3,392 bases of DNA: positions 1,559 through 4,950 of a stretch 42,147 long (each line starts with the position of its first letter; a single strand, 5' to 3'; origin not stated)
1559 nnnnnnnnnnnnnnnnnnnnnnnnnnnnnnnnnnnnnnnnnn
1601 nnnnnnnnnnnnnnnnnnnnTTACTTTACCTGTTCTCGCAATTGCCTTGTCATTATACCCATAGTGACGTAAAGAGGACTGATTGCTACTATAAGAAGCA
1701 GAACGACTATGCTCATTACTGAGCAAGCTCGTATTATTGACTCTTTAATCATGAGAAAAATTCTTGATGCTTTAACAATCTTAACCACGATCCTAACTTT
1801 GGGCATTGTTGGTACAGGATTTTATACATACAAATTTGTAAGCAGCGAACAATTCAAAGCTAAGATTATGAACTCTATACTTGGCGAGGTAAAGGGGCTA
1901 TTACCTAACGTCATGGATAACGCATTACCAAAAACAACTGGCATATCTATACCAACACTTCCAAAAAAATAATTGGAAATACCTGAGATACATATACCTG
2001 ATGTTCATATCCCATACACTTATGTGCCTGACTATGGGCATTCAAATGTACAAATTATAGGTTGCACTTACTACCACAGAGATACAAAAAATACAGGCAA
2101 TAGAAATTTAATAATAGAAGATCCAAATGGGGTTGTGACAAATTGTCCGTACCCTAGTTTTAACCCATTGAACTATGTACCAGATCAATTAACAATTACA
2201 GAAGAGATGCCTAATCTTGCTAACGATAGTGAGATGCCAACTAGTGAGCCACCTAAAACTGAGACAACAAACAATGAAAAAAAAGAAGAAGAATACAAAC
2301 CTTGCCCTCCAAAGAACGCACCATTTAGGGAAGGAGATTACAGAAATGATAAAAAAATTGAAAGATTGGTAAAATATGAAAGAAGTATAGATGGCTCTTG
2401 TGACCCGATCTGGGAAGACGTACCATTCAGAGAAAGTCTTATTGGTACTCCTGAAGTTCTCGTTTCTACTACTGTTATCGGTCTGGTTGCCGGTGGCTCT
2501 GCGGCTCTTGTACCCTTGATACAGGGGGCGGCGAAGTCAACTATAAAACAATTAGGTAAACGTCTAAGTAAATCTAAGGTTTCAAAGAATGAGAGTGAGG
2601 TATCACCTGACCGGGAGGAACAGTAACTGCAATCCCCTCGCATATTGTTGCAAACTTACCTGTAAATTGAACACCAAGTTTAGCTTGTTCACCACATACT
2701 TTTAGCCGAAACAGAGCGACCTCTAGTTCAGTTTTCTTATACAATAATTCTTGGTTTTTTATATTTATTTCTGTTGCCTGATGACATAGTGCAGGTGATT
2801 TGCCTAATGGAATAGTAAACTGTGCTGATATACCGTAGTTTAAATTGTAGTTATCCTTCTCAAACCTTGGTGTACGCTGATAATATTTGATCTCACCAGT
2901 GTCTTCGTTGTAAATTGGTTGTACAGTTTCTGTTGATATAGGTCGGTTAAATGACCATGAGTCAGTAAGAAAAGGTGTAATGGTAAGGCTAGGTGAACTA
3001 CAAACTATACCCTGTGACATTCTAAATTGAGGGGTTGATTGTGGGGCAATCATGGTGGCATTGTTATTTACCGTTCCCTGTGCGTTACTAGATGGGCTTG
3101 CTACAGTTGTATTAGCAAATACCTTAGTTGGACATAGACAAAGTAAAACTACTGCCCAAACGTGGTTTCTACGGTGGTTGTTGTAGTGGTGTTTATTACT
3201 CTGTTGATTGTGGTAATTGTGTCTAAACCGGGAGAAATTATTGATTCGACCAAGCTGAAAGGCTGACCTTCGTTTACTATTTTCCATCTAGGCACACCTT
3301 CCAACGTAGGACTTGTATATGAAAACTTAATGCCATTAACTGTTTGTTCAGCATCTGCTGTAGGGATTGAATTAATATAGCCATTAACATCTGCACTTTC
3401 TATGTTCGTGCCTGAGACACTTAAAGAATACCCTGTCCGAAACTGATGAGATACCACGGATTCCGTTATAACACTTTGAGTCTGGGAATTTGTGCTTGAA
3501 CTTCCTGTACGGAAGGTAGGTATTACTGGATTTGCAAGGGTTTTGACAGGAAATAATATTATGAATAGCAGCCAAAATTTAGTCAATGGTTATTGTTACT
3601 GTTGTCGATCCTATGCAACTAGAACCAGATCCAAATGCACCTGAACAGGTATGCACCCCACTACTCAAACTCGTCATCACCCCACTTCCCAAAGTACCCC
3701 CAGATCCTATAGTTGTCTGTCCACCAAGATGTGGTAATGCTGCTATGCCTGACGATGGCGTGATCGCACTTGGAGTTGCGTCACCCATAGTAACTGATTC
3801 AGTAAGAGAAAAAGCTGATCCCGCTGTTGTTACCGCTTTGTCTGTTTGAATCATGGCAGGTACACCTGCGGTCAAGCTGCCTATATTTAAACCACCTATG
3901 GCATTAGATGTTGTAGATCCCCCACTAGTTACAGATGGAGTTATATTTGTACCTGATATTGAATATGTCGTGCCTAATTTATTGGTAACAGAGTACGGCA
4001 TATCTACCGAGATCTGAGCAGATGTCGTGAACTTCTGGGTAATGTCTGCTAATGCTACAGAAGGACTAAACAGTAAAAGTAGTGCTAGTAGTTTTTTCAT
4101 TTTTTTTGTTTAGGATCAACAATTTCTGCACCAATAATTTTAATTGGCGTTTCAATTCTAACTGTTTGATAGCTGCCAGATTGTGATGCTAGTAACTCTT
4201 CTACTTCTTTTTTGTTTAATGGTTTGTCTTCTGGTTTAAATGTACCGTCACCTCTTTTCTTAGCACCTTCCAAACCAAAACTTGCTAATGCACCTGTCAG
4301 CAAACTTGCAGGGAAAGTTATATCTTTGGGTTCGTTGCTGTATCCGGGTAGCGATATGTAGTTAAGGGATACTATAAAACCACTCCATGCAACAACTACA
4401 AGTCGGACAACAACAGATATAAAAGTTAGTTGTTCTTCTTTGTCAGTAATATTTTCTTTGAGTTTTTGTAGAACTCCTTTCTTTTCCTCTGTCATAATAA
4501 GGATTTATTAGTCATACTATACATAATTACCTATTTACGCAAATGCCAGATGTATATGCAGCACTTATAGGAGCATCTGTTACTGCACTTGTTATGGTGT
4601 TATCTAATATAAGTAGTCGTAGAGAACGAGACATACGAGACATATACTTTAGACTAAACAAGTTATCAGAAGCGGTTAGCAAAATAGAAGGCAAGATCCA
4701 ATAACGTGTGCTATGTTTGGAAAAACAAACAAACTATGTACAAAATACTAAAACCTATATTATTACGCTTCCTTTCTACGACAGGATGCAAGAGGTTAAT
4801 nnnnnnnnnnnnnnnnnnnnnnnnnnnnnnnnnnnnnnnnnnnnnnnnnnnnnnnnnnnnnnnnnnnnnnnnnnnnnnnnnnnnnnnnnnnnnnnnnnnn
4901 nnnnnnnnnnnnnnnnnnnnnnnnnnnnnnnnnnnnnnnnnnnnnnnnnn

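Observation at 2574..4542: Self-contained four-gene cassette of exported or membrane proteins of unrecognised family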

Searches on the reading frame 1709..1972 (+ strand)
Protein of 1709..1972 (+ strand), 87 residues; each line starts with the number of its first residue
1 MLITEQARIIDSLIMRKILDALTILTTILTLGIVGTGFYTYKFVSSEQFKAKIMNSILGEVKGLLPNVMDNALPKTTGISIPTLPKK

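Call 32: search_protein_families(library=phrogs, proteins=[window:1709-1972:+], max_evalue=0.001)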
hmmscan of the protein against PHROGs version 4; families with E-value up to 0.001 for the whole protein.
window:1709-1972:+ (87 aa): 1 family
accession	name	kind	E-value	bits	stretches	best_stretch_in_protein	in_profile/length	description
phrog_568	-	DNA, RNA and nucleotide metabolism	8.8e-15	56.1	1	15-85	1-76/83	plasmid stability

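Call 57: search_protein_families(library=pfam, proteins=[window:1709-1972:+], max_evalue=0.01)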
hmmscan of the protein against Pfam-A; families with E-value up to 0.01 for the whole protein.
window:1709-1972:+ (87 aa): 0 families

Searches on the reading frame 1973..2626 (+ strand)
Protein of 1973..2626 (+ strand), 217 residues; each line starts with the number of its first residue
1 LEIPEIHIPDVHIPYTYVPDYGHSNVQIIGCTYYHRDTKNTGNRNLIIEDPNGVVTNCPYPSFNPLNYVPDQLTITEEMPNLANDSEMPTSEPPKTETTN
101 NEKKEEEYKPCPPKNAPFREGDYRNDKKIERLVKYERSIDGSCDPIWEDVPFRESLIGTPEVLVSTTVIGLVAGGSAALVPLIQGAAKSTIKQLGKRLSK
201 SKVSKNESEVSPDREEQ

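Call 32: search_protein_families(library=phrogs, proteins=[window:1973-2626:+], max_evalue=0.001)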
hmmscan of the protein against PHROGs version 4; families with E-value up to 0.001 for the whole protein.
window:1973-2626:+ (217 aa): 1 family
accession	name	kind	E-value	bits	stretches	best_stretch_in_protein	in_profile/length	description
phrog_570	-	unknown function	3.6e-31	109.9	1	21-214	43-245/267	-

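Call 57: search_protein_families(library=pfam, proteins=[window:1973-2626:+], max_evalue=0.01)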
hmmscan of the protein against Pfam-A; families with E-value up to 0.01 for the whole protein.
window:1973-2626:+ (217 aa): 0 families

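Call 95: search_solved_structures(query=A5, max_evalue=10)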
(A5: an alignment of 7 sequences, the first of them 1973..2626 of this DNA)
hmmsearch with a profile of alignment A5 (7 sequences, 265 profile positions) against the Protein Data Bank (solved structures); distinct sequences matched with E-value up to 10: 1.
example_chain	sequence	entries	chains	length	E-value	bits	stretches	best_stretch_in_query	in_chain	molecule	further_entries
9e6o_B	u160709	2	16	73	0.51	13.1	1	167-227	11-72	Growth-regulated alpha protein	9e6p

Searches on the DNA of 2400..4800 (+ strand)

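Call 4: search_dna_similar(query=window:2400-4800:+, collection=phages, mode=distant, max_rows=30)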
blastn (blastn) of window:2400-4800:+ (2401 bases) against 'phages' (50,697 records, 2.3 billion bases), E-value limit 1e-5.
Records with a match: 6; places in all: 6; records where one place covers at least 80% of the query: 0.
Best place of each record, by identity: 60-80% 6.
By first word of the organism name: Prochlorococcus 3; Cyanophage 2; Marine 1.
By host as written in the record: Prochlorococcus MED4 4; - 1; Prochlorococcus marinus subsp. pastoris str. CCMP1986 1.
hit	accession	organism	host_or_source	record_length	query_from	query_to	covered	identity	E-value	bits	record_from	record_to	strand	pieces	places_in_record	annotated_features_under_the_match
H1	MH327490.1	Marine virus AG-345-A17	single cell amplified by WGA-X; seawater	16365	328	2321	71%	67.9%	1e-125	571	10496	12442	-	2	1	record has no annotation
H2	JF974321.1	Cyanophage MED4-117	Prochlorococcus MED4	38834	15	947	31%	69.6%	1e-48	323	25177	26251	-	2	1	hypothetical protein (x3)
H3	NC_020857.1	Cyanophage MED4-117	Prochlorococcus MED4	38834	15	947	31%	69.6%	1e-48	323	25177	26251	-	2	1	hypothetical protein (x3)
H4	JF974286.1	Prochlorococcus phage MED4-184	Prochlorococcus MED4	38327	15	947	31%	69.5%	1e-47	319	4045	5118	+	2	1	hypothetical protein (x3)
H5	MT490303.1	Prochlorococcus phage P-HS2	Prochlorococcus marinus subsp. pastoris ...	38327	15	947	31%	69.5%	1e-47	319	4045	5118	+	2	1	hypothetical protein (x3)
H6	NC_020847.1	Prochlorococcus phage MED4-184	Prochlorococcus MED4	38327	15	947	31%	69.5%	1e-47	319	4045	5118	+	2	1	hypothetical protein (x3)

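Call 7: get_annotated_region(hit=H2, flank=8000)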
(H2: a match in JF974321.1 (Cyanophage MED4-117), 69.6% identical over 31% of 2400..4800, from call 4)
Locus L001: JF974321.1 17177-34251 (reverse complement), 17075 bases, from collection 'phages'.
description: Cyanophage MED4-117 genomic sequence.
organism: Cyanophage MED4-117 (NCBI taxid 889954)
taxonomy: Viruses; Duplodnaviria; Heunggongvirae; Uroviricota; Caudoviricetes
host: Prochlorococcus MED4; source: ALOHA; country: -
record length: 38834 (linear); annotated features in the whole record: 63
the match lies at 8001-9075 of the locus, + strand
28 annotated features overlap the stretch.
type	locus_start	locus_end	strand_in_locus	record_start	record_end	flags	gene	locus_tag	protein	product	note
CDS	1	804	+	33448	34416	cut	-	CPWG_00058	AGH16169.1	hypothetical protein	-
CDS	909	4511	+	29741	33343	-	-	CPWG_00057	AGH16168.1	host specificity protein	-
CDS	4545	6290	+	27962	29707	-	-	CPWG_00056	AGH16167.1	hypothetical protein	-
CDS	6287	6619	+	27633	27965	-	-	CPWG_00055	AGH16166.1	hypothetical protein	-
CDS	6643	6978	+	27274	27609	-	-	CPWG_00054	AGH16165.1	hypothetical protein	-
CDS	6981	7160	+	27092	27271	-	-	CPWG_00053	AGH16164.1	hypothetical protein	-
CDS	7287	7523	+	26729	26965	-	-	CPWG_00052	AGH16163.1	hypothetical protein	-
CDS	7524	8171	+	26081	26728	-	-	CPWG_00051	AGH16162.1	hypothetical protein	-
CDS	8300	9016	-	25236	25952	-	-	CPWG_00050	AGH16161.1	hypothetical protein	-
CDS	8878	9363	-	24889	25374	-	-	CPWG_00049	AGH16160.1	hypothetical protein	-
CDS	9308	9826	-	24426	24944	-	-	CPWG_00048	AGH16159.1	hypothetical protein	-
CDS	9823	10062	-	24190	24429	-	-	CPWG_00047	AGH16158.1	hypothetical protein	-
CDS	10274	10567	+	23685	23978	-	-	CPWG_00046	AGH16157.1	hypothetical protein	-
CDS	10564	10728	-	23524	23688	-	-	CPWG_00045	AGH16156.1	hypothetical protein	-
CDS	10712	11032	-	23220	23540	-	-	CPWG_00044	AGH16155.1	hypothetical protein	-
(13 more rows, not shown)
